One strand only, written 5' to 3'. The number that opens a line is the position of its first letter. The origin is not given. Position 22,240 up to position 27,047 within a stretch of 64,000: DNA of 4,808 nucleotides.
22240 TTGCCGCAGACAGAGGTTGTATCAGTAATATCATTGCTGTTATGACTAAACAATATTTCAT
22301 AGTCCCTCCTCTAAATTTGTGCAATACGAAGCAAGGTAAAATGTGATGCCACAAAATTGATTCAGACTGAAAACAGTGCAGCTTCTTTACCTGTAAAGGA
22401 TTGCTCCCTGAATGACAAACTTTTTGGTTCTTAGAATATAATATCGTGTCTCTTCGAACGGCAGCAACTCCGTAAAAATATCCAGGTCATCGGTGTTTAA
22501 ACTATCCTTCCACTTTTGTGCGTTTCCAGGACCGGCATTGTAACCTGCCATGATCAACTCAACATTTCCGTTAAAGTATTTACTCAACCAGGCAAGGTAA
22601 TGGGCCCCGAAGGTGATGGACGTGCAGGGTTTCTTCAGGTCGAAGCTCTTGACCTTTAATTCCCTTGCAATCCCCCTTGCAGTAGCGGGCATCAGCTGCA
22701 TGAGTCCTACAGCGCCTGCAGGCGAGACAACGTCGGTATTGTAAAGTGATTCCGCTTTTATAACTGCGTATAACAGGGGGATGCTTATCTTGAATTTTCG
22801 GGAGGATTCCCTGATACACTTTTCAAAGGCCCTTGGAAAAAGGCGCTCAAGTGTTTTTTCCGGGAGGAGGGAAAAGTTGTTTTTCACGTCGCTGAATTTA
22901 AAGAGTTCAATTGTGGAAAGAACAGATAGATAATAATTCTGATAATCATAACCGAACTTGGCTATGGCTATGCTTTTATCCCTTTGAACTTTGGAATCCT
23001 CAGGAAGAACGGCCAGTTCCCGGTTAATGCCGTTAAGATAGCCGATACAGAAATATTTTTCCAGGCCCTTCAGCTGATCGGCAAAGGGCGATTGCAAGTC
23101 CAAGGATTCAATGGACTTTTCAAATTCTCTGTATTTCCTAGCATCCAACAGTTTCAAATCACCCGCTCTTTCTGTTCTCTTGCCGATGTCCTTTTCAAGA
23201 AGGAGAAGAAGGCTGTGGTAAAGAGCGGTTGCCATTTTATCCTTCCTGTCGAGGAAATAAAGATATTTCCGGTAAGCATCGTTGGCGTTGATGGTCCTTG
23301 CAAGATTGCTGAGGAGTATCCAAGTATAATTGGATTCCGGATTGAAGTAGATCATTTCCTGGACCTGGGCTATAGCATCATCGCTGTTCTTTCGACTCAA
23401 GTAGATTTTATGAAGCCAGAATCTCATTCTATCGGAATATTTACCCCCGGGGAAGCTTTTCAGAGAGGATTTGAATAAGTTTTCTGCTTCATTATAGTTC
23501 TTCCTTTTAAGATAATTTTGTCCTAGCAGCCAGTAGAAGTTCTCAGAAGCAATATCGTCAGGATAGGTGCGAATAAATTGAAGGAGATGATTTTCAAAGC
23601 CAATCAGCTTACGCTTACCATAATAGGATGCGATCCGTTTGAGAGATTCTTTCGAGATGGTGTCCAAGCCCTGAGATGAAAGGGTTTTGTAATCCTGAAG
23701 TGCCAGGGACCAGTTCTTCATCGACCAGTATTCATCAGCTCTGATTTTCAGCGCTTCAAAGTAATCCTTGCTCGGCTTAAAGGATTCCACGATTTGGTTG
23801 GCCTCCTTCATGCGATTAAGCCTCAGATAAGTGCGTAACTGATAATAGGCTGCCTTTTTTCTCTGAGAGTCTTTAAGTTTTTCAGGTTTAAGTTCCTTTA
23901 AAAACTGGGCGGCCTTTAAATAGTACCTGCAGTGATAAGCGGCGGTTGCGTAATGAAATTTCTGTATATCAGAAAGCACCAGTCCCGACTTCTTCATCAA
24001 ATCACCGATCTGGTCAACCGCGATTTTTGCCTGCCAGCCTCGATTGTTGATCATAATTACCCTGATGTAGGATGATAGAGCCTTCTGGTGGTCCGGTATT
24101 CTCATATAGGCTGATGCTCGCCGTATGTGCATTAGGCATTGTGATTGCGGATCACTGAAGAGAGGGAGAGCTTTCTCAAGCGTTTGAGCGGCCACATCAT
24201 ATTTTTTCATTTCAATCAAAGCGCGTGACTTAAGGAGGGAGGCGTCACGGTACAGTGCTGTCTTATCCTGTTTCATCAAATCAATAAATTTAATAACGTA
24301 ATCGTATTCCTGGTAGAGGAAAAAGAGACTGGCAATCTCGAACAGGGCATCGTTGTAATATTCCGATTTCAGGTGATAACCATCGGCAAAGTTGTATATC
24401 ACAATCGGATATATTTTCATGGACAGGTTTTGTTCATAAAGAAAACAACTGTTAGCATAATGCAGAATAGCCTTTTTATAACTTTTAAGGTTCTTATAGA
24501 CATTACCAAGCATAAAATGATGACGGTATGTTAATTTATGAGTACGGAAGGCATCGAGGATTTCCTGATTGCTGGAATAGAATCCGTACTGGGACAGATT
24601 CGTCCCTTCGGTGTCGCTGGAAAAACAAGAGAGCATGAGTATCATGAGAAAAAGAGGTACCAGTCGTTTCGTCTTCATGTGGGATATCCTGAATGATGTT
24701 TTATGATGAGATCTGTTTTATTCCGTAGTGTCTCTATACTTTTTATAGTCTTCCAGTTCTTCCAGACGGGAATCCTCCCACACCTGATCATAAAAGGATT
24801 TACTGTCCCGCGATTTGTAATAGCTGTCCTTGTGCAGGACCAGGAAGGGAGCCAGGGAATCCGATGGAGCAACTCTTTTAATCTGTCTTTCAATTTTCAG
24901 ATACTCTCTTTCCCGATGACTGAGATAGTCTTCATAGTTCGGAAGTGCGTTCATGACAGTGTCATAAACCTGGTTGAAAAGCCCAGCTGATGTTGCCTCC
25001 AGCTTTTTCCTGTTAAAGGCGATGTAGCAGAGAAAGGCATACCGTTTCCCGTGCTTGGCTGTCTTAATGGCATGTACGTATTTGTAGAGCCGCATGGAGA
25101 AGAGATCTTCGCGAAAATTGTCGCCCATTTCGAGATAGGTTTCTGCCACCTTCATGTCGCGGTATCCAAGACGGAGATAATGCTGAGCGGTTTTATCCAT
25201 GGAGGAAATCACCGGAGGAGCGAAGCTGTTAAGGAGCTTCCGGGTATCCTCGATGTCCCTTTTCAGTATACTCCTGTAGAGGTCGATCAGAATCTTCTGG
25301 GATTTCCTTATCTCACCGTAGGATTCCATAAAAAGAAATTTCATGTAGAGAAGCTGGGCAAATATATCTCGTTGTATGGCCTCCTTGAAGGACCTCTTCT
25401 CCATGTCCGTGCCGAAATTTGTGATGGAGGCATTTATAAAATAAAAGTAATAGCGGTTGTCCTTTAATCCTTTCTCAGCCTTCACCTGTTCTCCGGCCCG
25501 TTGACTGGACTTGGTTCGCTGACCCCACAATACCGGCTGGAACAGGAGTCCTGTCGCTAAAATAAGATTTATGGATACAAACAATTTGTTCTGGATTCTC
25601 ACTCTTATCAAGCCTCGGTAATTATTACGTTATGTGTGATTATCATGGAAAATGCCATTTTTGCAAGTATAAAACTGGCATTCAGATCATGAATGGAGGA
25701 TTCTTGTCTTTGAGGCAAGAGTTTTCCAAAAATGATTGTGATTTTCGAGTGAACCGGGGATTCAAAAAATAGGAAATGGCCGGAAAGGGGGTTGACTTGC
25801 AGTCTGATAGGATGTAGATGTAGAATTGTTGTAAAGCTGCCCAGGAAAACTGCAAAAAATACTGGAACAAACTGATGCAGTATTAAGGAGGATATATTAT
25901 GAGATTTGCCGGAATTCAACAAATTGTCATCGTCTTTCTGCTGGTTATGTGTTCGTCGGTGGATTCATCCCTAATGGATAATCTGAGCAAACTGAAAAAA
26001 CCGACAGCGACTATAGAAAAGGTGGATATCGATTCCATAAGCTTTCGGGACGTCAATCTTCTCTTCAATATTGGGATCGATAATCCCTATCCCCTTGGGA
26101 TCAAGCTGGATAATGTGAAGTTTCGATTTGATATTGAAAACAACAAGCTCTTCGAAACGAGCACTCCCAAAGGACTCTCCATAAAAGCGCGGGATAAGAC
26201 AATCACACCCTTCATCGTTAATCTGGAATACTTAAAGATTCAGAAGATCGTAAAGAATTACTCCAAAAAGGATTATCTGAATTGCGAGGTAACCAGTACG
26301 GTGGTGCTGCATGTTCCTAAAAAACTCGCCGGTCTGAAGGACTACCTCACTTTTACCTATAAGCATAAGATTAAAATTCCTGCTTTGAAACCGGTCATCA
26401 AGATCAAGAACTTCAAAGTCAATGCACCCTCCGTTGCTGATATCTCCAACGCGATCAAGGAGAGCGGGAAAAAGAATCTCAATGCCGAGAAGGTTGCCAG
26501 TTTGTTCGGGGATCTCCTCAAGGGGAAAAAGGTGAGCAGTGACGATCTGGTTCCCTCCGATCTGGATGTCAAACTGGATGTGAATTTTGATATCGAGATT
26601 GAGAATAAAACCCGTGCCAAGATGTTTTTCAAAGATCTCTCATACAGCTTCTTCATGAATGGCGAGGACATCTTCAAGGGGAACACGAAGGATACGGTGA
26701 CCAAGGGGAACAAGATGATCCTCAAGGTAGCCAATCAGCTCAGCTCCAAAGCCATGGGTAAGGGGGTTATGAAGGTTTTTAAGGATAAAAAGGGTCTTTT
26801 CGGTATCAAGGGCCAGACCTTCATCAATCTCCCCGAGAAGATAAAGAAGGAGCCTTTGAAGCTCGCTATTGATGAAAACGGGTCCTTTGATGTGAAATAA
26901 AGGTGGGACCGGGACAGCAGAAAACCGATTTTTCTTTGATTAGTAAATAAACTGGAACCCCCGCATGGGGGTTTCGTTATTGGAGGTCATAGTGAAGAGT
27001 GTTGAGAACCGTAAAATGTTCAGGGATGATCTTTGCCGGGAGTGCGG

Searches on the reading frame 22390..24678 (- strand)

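Call 19: search_protein_families(library=pfam, proteins=[window:22390-24678:-], max_evalue=0.00001)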
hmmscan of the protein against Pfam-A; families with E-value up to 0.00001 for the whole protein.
window:22390-24678:- (763 aa): 7 families
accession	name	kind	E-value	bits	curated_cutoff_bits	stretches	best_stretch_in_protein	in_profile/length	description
PF01464.25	SLT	-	4.7e-31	107.2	21.3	1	621-727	2-108/117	Transglycosylase SLT domain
PF07719.23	TPR_2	-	4.5e-10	39.3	27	0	381-410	3-32/34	Tetratricopeptide repeat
PF14559.12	TPR_19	-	5.7e-09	36.6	25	0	390-451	2-60/68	Tetratricopeptide repeat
PF00515.34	TPR_1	-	5.7e-09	35.9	27.8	0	54-74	4-24/34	Tetratricopeptide repeat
PF13181.12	TPR_8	-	1.5e-08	34.6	25.7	0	381-408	3-30/34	Tetratricopeptide repeat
PF13432.12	TPR_16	-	3.9e-08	34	32.7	0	385-443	3-58/65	Tetratricopeptide repeat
PF25058.1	ARM_TT21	-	2e-06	28.3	27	0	381-441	59-119/155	Tetratricopeptide repeat protein 21 ARM repeat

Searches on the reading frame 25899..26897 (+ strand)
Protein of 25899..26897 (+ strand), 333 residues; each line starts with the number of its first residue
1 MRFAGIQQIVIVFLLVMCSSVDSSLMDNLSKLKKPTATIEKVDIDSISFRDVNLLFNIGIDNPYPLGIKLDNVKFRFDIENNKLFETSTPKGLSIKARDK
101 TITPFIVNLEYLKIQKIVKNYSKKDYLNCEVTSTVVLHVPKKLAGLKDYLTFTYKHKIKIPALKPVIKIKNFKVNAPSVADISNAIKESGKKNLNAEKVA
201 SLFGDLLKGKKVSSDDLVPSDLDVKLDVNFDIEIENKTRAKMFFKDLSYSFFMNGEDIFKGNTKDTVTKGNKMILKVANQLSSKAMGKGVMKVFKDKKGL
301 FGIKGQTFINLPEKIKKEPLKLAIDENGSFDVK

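Call 19: search_protein_families(library=pfam, proteins=[window:25899-26897:+], max_evalue=0.00001)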
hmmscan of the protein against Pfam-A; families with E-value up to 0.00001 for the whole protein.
window:25899-26897:+ (333 aa): 1 family
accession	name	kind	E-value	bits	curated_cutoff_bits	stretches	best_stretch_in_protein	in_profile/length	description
PF03168.19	LEA_2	-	7.7e-08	33.1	25.4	0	59-139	3-82/98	Late embryogenesis abundant protein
